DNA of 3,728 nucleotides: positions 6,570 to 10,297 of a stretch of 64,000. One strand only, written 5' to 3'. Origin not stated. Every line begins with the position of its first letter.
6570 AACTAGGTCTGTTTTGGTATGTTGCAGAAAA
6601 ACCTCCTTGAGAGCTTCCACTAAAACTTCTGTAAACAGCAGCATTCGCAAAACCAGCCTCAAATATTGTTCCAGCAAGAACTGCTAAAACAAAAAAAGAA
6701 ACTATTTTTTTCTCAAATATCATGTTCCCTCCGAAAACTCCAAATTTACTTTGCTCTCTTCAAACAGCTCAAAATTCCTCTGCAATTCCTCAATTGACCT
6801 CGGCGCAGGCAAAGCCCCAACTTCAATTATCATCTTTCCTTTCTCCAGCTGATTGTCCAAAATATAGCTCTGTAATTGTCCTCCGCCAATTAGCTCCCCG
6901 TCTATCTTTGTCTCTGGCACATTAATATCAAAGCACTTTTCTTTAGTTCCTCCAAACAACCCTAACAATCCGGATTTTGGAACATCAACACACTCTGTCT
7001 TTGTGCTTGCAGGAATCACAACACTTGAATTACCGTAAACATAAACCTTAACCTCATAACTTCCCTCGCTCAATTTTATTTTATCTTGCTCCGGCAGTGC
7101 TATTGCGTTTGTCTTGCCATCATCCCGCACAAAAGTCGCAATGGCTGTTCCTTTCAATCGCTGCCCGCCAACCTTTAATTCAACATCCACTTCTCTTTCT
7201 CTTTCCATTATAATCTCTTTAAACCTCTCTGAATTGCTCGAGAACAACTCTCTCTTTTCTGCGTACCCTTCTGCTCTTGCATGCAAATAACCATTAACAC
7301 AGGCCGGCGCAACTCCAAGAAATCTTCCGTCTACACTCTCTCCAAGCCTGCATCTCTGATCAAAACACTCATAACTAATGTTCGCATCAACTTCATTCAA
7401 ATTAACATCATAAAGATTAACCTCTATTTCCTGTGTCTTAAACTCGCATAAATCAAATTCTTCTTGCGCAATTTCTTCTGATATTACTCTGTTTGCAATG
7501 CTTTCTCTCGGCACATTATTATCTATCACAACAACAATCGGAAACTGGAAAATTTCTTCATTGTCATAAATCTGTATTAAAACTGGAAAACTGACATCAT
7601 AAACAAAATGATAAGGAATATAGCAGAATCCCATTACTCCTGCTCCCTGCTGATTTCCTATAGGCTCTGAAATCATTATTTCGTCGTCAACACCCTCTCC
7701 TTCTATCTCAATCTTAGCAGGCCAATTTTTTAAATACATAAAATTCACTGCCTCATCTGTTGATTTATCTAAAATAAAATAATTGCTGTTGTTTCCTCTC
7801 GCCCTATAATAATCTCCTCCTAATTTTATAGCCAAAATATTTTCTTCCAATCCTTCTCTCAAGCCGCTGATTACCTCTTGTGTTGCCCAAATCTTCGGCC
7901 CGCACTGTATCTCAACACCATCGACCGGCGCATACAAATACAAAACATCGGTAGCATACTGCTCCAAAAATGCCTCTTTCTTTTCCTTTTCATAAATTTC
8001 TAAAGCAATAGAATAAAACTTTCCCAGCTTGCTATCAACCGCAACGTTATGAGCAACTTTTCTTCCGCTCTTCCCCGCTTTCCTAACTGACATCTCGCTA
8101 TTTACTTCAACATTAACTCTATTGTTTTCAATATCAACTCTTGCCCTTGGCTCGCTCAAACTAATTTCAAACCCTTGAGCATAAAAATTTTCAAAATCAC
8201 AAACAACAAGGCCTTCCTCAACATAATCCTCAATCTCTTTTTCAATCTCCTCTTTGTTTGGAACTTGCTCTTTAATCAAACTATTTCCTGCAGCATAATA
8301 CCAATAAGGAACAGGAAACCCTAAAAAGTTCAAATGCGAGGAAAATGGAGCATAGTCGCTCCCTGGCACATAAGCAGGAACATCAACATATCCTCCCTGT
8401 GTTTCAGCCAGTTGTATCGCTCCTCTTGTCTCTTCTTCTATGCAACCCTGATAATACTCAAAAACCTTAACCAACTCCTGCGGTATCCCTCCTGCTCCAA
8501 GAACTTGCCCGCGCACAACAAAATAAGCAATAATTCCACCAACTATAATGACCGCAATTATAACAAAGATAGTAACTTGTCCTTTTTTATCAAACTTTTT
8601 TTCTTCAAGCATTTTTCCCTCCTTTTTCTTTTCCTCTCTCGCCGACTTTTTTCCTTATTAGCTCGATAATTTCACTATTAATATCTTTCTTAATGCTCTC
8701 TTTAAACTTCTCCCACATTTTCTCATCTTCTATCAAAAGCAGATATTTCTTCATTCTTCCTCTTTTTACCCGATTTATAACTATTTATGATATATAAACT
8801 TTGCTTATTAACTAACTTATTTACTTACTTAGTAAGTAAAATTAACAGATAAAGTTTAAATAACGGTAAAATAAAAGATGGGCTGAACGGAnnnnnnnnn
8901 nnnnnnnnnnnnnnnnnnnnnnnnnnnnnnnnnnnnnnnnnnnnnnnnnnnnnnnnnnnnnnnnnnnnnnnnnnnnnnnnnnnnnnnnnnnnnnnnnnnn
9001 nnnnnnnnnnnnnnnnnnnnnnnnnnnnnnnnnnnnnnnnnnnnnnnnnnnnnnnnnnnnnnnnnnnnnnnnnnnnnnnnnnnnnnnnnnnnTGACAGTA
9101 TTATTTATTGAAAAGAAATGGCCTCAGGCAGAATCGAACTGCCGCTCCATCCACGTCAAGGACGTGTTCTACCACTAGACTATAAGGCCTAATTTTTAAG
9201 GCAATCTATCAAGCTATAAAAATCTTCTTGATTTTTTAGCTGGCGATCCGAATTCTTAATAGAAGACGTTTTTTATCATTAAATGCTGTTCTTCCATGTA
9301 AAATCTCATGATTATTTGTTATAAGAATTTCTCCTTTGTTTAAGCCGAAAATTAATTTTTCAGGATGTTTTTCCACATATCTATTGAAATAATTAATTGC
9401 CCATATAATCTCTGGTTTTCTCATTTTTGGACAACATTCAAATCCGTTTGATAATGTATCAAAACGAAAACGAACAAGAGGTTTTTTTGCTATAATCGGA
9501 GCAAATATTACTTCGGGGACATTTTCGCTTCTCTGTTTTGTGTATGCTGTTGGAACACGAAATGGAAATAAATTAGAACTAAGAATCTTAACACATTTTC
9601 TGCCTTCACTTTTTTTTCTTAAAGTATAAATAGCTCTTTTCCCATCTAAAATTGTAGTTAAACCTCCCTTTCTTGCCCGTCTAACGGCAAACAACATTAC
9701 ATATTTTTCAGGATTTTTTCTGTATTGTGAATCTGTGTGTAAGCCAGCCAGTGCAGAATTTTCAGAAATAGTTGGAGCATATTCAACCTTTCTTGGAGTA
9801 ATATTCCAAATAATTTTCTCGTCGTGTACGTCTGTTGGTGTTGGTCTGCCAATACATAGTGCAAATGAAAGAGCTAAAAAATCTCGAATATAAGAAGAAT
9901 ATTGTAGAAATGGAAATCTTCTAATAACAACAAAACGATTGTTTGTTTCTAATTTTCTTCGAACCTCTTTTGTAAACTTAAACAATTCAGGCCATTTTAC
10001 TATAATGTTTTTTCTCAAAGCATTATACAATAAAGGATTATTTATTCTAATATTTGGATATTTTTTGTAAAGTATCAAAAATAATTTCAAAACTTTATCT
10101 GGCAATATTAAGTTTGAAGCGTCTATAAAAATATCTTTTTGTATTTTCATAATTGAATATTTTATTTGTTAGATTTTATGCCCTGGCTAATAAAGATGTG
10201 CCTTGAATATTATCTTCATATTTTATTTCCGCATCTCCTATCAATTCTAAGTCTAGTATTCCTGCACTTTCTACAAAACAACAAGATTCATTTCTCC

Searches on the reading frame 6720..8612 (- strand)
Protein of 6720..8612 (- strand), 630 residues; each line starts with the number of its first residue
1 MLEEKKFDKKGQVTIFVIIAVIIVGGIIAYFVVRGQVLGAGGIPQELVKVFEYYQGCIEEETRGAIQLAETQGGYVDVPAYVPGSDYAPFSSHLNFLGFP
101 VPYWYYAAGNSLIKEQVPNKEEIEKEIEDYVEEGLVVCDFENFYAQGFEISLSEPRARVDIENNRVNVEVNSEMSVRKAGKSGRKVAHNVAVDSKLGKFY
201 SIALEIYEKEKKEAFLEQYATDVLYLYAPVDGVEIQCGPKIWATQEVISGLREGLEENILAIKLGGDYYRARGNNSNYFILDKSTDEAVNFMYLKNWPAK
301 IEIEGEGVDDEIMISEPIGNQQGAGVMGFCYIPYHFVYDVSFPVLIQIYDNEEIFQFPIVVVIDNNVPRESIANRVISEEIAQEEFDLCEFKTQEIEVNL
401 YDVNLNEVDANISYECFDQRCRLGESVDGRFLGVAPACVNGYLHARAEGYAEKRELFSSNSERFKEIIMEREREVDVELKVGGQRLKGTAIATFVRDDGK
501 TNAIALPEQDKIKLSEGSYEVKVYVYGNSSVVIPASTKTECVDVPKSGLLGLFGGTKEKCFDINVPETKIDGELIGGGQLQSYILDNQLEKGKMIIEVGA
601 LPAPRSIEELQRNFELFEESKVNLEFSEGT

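Call 12: search_protein_families(library=pfam, proteins=[window:6720-8609:-])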
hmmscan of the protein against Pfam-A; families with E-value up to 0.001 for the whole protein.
window:6720-8609:- (629 aa): 0 families

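Call 87: find_encoding_contigs(protein=window:6720-8612:-, flank=10000, max_places=2)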
Protein window:6720-8612:- (630 aa): 3 contigs read that carry it; 2 places shown.
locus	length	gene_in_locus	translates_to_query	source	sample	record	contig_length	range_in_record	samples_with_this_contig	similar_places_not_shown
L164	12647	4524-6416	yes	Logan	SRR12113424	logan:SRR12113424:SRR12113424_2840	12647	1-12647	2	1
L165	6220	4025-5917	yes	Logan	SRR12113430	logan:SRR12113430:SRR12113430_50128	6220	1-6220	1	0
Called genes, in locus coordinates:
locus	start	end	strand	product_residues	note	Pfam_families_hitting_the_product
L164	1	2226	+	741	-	?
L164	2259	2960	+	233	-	-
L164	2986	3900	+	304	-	PF02668:TauD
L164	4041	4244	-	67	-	-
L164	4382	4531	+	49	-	-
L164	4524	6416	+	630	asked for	-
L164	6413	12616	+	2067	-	-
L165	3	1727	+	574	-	?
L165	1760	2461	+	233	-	-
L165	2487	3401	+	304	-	PF02668:TauD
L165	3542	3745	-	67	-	-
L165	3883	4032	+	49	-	-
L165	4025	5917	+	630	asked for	-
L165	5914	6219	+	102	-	?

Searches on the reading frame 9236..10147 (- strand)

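Call 12: search_protein_families(library=pfam, proteins=[window:9236-10147:-])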
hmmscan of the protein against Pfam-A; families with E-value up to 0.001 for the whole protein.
window:9236-10147:- (303 aa): 2 families
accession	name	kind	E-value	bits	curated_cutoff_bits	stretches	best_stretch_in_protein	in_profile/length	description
PF02668.22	TauD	-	3.3e-20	73.5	27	1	51-299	15-266/267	Taurine catabolism dioxygenase TauD, TfdA family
PF08943.16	CsiD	-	6e-05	22.8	27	1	204-300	200-291/294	CsiD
